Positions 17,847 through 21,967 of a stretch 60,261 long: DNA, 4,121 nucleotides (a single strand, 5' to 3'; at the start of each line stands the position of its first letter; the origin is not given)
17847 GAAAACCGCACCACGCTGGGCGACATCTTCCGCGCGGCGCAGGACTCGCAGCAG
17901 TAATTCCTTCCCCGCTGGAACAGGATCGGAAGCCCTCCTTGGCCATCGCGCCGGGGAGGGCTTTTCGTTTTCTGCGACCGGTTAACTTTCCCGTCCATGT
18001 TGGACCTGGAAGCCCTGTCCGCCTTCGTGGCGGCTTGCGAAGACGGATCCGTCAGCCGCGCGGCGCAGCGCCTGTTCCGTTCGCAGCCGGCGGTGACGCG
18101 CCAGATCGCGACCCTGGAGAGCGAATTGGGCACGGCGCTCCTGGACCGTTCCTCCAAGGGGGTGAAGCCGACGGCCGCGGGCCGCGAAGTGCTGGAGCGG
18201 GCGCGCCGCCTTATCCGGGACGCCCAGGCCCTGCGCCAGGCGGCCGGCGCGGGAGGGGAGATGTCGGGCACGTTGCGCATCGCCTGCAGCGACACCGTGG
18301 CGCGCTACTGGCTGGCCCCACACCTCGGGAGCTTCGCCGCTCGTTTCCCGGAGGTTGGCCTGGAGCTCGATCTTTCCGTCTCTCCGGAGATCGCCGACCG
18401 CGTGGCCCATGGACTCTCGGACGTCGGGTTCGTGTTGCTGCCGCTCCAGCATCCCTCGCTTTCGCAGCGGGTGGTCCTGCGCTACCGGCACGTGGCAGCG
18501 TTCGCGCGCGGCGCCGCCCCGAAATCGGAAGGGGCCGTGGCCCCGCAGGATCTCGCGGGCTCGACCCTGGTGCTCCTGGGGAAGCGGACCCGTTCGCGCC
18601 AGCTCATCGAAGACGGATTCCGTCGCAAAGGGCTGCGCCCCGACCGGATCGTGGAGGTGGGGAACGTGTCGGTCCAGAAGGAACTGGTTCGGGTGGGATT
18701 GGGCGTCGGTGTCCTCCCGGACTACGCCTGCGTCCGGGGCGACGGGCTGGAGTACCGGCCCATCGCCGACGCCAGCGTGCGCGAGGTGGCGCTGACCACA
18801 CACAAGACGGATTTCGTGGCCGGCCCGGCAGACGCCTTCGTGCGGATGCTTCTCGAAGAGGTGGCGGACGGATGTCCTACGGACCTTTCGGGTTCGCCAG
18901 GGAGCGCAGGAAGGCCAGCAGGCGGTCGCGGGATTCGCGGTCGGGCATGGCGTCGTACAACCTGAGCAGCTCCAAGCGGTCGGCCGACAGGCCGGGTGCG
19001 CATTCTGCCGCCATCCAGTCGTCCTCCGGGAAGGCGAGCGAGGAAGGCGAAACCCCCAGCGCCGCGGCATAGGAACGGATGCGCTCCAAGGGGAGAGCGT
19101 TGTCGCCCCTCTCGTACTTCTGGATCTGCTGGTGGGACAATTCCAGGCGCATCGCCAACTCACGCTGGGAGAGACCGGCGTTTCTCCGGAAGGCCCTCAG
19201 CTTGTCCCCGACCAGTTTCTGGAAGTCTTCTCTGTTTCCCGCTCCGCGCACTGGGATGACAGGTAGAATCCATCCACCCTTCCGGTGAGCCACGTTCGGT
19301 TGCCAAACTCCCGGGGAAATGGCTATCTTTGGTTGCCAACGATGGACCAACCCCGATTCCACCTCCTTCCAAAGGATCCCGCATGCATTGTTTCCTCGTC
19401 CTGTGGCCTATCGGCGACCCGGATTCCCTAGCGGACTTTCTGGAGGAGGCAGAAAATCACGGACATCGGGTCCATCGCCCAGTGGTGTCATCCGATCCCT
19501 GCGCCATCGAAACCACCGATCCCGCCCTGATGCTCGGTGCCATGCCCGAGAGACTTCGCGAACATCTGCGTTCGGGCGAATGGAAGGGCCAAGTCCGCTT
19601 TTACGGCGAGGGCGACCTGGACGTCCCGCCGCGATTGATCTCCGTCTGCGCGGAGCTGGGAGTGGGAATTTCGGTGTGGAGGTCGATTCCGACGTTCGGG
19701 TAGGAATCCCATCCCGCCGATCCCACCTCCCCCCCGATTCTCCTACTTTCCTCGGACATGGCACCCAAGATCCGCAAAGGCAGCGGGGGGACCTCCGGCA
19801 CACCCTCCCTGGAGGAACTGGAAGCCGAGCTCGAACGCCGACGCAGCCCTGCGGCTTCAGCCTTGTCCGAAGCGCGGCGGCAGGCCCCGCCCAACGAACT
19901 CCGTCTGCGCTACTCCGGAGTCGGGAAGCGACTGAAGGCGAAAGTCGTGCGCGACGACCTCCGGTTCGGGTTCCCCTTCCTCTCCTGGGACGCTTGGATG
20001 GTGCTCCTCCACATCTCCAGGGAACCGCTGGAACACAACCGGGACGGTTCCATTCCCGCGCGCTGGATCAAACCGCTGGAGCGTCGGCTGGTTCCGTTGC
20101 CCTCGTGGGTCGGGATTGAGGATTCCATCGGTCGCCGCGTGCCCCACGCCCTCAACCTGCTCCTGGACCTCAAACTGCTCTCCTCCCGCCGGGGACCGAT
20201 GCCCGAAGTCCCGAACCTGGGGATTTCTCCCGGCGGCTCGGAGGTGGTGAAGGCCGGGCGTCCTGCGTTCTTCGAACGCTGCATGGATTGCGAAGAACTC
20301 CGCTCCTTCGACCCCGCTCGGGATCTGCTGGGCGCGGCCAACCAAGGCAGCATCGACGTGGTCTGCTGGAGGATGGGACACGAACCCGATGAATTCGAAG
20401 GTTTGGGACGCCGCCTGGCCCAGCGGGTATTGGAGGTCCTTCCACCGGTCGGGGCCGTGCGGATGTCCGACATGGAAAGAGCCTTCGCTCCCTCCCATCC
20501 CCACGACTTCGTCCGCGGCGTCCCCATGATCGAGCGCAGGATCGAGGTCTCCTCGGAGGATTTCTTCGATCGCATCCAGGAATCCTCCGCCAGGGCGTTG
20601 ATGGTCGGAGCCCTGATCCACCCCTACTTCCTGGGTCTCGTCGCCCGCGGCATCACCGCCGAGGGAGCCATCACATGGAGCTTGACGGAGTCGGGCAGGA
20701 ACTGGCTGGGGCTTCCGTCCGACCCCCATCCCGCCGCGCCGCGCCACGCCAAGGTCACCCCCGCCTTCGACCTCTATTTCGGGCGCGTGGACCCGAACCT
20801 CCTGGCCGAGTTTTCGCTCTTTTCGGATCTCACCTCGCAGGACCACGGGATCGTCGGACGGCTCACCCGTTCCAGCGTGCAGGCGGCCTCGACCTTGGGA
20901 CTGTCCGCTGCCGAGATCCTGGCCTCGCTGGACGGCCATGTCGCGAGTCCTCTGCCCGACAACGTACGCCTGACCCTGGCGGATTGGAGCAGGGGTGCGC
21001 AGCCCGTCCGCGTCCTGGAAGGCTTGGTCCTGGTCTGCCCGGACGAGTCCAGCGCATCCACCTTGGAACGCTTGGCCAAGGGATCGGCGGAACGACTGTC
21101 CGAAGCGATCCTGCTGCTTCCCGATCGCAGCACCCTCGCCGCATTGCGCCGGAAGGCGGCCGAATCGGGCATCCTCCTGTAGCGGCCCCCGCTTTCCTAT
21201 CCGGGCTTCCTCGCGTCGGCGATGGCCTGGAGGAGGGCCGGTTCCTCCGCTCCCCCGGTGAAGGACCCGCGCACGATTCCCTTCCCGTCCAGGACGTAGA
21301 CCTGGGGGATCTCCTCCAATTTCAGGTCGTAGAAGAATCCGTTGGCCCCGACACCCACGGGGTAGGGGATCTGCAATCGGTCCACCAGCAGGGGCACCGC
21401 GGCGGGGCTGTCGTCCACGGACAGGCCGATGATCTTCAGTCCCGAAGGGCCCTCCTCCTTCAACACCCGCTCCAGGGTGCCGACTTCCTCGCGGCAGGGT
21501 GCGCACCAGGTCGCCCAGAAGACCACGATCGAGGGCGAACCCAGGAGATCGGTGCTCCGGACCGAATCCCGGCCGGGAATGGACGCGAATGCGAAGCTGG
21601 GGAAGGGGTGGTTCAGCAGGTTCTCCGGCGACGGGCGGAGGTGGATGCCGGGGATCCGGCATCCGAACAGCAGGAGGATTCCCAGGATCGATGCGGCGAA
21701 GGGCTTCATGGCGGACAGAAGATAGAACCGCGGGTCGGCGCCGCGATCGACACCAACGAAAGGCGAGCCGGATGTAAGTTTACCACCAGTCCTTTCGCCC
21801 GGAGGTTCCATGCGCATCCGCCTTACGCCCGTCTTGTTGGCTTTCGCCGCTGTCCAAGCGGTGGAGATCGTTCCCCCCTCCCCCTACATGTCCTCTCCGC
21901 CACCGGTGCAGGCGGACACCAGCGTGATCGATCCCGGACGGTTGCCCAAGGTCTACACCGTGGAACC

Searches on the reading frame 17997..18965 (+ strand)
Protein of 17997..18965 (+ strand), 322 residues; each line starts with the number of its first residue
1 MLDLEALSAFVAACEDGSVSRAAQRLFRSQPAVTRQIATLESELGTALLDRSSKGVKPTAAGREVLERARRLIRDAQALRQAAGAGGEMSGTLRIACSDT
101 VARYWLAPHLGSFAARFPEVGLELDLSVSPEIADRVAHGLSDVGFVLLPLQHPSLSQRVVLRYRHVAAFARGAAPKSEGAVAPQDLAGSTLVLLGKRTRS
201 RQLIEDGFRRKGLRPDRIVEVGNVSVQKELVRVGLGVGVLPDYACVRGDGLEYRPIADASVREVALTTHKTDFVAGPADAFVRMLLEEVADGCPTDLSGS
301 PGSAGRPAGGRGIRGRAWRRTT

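Call 19: search_protein_families(library=pfam, proteins=[window:17997-18965:+], max_evalue=0.01)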
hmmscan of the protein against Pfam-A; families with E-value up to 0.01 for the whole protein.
window:17997-18965:+ (322 aa): 2 families
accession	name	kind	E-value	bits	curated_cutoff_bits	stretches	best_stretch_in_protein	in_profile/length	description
PF03466.25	LysR_substrate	-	1.3e-42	146.1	28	1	87-289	2-208/209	LysR substrate binding domain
PF00126.33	HTH_1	-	1.2e-21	76.8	26.6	1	4-63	1-60/60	Bacterial regulatory helix-turn-helix protein, lysR family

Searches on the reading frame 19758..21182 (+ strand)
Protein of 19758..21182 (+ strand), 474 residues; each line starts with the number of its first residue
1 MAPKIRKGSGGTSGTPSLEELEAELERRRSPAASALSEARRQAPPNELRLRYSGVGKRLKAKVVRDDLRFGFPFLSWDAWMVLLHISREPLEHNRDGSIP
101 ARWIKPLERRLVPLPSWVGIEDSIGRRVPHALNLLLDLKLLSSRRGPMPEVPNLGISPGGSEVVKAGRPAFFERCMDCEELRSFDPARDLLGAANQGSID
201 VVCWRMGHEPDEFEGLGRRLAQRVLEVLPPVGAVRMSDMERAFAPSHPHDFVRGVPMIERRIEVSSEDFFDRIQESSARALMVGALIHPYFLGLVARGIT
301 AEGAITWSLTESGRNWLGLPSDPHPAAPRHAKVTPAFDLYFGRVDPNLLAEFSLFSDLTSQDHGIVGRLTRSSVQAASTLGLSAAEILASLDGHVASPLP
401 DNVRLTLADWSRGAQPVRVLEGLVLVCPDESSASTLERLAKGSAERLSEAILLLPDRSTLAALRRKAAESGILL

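Call 19: search_protein_families(library=pfam, proteins=[window:19758-21182:+], max_evalue=0.01)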
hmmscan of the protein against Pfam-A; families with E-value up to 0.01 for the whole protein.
window:19758-21182:+ (474 aa): 1 family
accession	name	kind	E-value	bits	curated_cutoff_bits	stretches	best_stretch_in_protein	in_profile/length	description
PF13625.11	Helicase_C_3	-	4.3e-10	40.1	34.2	1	344-438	15-112/125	Helicase conserved C-terminal domain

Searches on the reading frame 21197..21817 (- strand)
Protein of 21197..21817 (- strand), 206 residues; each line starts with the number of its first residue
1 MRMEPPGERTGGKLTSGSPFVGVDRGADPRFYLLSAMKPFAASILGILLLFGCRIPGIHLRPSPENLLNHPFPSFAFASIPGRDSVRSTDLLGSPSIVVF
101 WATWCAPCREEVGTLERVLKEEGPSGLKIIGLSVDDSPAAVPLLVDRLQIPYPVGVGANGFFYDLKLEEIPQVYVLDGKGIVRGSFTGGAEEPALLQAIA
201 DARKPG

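Call 19: search_protein_families(library=pfam, proteins=[window:21197-21817:-], max_evalue=0.01)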
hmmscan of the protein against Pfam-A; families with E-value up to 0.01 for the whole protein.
window:21197-21817:- (206 aa): 4 families
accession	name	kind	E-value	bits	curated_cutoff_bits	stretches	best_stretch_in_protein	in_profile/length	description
PF00578.27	AhpC-TSA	-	1.3e-13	51.4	26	1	70-183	3-122/124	AhpC/TSA family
PF08534.16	Redoxin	-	8.7e-10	39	26.6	1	71-192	5-141/148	Redoxin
PF13905.12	Thioredoxin_8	-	5.2e-06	27.1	27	1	95-181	3-93/94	Thioredoxin-like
PF00085.26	Thioredoxin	-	0.00018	21.9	23.5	1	95-121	20-46/103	Thioredoxin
